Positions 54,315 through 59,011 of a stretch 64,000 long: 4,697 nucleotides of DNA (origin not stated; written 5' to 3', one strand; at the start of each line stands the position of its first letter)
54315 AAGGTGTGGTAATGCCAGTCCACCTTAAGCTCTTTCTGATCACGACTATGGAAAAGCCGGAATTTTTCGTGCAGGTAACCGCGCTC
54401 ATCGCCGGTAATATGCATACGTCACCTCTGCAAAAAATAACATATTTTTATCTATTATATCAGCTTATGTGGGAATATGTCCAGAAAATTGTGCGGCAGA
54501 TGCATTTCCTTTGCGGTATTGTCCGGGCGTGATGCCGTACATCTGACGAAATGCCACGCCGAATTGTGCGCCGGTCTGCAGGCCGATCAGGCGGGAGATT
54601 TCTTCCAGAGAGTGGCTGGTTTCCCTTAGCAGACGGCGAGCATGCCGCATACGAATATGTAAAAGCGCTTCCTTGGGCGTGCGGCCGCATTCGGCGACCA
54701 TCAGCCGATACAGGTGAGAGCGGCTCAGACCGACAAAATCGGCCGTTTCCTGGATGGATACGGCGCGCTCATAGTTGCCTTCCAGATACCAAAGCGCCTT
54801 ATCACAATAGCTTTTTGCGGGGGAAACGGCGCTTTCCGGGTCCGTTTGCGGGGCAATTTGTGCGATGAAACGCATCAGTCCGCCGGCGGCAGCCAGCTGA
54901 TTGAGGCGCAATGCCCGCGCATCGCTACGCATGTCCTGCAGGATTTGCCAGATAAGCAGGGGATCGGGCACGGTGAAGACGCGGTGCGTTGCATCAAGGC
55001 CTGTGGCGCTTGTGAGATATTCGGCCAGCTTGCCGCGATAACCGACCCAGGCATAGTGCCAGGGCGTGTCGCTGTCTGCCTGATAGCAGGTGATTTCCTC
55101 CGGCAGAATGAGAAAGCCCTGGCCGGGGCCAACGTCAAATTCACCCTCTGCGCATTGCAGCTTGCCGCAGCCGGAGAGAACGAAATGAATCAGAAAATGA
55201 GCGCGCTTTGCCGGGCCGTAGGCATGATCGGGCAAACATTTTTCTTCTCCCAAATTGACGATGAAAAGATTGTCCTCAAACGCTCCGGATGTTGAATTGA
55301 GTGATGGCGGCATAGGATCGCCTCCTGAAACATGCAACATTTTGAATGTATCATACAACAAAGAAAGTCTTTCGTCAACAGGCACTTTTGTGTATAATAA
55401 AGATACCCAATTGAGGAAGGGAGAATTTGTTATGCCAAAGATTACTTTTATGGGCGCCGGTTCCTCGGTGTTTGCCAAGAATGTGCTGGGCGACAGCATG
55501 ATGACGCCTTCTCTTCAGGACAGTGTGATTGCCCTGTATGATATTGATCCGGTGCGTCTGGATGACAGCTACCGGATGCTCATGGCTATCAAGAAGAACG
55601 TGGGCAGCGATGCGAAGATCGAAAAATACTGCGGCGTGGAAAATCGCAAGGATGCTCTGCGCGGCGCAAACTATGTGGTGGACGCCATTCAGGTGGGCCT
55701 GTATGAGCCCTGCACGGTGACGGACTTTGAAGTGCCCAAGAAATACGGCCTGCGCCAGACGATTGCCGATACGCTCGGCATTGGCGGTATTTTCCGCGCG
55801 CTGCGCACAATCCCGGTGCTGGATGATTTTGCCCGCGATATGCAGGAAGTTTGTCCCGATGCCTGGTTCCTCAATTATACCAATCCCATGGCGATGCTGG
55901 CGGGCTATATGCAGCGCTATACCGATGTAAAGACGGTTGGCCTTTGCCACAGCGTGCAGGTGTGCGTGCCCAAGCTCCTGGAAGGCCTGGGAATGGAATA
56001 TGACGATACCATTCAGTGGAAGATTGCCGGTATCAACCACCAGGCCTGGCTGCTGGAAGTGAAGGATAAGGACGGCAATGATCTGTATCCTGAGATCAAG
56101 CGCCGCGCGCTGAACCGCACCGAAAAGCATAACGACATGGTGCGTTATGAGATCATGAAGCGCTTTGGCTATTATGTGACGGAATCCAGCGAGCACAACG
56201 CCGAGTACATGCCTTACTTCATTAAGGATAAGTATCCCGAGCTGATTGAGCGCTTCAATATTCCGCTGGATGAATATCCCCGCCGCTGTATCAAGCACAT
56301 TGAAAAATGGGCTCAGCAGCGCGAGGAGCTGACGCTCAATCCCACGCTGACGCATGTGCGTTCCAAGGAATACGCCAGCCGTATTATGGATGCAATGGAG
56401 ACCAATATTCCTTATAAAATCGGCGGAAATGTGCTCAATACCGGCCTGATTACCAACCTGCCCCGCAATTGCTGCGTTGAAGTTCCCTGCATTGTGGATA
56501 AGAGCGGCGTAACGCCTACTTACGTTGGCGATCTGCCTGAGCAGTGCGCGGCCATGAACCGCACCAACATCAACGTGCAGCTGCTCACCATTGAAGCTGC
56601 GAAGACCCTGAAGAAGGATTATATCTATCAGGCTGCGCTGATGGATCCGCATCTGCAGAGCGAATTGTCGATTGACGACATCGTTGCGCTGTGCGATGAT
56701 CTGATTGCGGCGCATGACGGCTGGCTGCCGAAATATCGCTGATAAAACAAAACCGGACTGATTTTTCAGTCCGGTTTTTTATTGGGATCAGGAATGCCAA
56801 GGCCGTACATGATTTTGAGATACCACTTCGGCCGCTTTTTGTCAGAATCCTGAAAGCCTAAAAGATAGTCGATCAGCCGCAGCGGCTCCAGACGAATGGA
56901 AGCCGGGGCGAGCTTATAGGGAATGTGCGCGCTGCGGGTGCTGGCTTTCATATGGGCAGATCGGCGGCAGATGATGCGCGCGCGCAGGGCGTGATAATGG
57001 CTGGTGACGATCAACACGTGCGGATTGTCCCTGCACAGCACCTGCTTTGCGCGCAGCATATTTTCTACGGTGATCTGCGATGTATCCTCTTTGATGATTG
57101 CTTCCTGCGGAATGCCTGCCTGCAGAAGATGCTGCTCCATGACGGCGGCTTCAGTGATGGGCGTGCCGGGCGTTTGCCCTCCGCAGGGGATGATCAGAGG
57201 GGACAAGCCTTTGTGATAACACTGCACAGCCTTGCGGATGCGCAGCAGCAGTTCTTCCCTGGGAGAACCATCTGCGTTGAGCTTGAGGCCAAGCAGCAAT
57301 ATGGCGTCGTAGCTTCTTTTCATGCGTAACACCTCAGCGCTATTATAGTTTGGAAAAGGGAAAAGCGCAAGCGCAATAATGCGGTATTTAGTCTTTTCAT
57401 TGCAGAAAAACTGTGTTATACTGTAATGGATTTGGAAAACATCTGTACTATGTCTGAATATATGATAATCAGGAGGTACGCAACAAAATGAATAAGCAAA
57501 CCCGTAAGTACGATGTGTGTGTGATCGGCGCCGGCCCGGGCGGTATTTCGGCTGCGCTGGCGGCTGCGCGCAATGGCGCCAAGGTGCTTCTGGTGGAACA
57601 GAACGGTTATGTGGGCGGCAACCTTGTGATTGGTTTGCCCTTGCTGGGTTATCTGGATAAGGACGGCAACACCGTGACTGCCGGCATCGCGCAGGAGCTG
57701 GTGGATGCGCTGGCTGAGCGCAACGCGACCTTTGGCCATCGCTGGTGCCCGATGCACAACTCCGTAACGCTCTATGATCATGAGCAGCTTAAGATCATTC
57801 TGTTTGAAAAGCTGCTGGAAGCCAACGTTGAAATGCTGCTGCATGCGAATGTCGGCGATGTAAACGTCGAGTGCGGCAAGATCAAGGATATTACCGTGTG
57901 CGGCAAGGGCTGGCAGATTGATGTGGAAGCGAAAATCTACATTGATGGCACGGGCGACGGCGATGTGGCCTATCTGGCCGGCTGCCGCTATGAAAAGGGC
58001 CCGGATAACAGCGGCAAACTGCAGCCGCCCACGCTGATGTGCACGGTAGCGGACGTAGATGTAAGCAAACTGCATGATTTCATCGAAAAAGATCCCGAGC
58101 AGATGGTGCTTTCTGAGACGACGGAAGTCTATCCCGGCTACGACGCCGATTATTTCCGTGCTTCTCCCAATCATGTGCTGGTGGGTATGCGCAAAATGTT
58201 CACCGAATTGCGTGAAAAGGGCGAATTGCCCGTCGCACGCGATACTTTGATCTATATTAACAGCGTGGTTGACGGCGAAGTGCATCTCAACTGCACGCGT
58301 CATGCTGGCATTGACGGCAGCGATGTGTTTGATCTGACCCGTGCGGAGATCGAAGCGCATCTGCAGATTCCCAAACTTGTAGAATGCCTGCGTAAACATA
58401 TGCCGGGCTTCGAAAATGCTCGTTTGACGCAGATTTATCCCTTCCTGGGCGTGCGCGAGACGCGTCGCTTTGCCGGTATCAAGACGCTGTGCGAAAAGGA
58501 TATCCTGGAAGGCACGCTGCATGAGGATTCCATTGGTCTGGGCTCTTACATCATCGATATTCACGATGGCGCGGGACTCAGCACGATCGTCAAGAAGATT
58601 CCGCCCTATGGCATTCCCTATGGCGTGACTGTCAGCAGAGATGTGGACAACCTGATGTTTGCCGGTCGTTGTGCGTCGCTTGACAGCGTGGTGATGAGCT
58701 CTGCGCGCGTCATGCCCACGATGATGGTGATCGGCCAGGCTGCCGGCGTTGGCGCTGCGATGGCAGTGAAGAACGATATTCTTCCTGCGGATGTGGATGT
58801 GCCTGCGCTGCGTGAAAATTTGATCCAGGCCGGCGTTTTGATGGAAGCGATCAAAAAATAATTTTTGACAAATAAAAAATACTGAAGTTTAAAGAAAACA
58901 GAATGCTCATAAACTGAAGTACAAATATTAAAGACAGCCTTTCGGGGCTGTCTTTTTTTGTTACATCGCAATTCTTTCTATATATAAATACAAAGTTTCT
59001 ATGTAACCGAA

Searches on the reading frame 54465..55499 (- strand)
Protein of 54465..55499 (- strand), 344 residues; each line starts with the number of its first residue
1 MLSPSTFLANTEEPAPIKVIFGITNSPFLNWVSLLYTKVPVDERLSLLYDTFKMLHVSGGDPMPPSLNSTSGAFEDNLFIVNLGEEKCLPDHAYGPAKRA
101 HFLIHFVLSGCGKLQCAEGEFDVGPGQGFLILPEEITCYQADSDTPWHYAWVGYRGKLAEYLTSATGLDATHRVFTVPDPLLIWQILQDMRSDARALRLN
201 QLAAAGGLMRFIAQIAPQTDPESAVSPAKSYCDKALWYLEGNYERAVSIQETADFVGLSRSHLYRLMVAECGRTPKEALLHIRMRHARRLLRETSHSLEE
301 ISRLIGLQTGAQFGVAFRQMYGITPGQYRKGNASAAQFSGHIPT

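Call 73: search_protein_families(library=pfam, proteins=[window:54465-55499:-], max_evalue=0.00001)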
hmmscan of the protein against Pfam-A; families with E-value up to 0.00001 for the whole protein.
window:54465-55499:- (344 aa): 3 families
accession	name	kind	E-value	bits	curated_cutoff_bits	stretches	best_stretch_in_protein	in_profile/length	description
PF12833.13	HTH_18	-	1.3e-20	73.9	33.6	1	253-330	2-79/80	Helix-turn-helix domain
PF02311.25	AraC_binding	-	2.5e-20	73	21.1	1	84-209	6-132/135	AraC-like ligand binding domain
PF00165.29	HTH_AraC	-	1.1e-08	35.4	26.6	0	247-278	9-40/42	Bacterial regulatory helix-turn-helix proteins, AraC family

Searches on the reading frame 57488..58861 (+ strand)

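Call 73: search_protein_families(library=pfam, proteins=[window:57488-58861:+], max_evalue=0.00001)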
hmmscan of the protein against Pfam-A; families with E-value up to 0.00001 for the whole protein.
window:57488-58861:+ (457 aa): 6 families
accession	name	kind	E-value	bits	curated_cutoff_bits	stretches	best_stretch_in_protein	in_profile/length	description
PF12831.13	FAD_oxidored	-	2.8e-109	366.6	27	1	9-445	1-416/416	FAD dependent oxidoreductase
PF07992.20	Pyr_redox_2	-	8.1e-10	39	26.1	1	8-145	1-99/291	Pyridine nucleotide-disulphide oxidoreductase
PF00890.30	FAD_binding_2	-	3.7e-08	33.4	20.4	1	9-48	1-40/414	FAD binding domain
PF01266.30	DAO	-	1.2e-07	32.1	27.9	1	9-45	1-38/353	FAD dependent oxidoreductase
PF01134.28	GIDA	-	5.4e-07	29.4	22.1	1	9-40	1-32/391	Glucose inhibited division protein A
PF13450.12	NAD_binding_8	-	1.5e-06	28.8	21.9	1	12-45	1-34/68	NAD(P)-binding Rossmann-like domain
